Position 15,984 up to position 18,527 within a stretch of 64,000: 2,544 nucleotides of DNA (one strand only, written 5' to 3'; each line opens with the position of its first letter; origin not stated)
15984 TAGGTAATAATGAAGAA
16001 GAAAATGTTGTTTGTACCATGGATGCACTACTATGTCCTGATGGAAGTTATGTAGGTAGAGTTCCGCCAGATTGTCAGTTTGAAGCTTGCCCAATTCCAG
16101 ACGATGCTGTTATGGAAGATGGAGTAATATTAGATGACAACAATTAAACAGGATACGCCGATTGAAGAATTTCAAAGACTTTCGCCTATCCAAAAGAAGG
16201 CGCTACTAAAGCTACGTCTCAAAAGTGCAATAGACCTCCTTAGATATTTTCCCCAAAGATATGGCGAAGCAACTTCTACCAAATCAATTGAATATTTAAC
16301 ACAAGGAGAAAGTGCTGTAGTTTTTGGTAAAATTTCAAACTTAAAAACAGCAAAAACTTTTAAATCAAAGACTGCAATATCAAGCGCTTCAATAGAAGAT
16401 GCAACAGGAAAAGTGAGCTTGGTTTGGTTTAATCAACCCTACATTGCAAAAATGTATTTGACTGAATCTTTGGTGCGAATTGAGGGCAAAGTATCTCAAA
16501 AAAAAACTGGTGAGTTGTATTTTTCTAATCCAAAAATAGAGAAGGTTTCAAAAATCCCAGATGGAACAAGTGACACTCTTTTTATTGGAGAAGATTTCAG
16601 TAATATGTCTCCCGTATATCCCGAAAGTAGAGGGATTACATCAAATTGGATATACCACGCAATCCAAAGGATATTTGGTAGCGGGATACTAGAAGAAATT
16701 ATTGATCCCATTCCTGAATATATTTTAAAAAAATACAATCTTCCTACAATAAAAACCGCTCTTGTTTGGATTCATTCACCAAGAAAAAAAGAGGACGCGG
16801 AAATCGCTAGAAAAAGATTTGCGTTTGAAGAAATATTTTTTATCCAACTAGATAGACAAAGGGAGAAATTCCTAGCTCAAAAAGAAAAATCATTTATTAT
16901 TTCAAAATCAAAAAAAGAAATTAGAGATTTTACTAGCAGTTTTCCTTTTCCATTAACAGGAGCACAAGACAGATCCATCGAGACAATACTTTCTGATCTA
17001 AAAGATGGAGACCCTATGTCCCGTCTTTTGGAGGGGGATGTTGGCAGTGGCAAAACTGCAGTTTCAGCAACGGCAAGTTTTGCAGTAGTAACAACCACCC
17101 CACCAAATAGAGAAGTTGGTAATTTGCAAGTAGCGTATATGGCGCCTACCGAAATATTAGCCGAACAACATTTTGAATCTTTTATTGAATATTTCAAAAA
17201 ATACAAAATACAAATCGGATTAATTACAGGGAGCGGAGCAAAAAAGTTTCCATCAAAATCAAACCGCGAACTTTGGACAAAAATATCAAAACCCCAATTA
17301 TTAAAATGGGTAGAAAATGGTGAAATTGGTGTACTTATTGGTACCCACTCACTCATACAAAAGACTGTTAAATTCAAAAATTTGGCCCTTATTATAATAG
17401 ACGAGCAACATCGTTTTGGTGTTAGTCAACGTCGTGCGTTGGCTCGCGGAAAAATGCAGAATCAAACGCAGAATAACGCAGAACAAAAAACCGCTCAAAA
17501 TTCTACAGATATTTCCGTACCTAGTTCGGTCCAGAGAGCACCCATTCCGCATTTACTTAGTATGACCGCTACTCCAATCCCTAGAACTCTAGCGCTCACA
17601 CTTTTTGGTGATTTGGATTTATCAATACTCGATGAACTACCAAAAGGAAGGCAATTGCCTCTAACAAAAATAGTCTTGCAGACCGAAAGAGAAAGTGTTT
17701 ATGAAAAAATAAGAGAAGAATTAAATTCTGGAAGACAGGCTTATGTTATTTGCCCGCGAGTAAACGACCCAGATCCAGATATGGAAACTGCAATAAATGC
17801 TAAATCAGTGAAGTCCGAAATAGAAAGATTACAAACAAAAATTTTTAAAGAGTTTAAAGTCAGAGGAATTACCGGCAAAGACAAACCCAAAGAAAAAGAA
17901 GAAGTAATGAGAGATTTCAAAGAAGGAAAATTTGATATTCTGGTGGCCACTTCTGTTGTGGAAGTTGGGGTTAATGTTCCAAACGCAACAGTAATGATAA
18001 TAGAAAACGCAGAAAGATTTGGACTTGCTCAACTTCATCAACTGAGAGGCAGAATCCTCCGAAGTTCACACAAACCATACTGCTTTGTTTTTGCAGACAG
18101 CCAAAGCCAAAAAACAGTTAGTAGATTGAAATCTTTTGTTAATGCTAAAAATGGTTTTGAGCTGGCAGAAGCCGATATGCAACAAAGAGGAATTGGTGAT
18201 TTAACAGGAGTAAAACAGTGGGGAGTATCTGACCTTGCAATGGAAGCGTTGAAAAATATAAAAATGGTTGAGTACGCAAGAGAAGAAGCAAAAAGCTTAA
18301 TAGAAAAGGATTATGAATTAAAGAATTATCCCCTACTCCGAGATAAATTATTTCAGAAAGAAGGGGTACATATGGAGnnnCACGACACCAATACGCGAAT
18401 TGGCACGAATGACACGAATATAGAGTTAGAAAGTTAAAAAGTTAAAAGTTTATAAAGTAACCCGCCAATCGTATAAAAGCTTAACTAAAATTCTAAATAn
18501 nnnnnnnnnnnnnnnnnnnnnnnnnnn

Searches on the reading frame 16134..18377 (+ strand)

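Call 21: search_protein_families(library=pfam, proteins=[window:16134-18377:+], max_evalue=0.0001)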
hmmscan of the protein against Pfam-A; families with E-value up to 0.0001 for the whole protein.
window:16134-18377:+ (748 aa): 6 families
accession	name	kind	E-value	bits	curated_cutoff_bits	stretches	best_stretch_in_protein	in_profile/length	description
PF00270.35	DEAD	-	8e-20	71.7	26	1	277-482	3-161/167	DEAD/DEAH box helicase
PF00271.37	Helicase_C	-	5.7e-19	68.8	23.5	1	524-644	4-109/110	Helicase conserved C-terminal domain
PF17191.10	RecG_wedge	-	1.8e-18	67.1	23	1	15-174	7-152/162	RecG wedge domain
PF04851.21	ResIII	-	1.1e-09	38.8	22.5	1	276-481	6-162/164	Type III restriction enzyme, res subunit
PF19833.4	RecG_dom3_C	-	2.2e-09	37.7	26.8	1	673-730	3-62/87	ATP-dependent DNA helicase RecG, domain 3, C-terminal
PF01336.31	tRNA_anti-codon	-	1.3e-08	35.1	27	1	62-137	2-74/75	OB-fold nucleic acid binding domain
